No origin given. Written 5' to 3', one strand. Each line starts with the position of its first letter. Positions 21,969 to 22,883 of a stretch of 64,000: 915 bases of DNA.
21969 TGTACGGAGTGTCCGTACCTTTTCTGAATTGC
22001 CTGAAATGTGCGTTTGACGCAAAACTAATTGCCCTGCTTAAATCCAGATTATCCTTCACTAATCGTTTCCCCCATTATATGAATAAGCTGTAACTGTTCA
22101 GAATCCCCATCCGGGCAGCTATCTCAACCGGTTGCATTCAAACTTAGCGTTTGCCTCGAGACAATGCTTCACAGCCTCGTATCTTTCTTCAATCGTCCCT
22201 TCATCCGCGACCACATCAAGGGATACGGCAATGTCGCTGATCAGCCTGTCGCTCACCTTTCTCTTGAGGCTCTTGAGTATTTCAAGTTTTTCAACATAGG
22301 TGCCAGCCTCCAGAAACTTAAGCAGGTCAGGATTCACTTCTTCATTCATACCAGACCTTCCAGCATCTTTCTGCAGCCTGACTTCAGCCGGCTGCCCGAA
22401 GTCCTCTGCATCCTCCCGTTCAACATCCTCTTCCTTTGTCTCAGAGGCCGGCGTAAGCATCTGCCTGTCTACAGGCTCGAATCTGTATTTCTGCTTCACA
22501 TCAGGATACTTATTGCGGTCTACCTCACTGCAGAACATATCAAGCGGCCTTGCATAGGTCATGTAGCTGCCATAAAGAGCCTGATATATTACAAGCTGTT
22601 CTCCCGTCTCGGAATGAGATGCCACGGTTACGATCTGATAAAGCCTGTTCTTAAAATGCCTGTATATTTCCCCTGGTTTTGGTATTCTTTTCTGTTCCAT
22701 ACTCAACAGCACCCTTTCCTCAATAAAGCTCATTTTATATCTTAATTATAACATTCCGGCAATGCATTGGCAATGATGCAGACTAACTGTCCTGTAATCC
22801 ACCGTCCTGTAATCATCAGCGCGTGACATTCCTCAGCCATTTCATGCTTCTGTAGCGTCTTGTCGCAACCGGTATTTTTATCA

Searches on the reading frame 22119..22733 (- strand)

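Call 65: search_protein_families(library=pfam, proteins=[window:22119-22733:-], max_evalue=0.00001)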
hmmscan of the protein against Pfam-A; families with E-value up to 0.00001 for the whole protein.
window:22119-22733:- (204 aa): 1 family
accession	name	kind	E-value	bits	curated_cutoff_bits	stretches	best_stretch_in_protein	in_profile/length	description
PF07866.17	DUF1653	-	1.1e-24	87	23.5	1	23-86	2-61/62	Protein of unknown function (DUF1653)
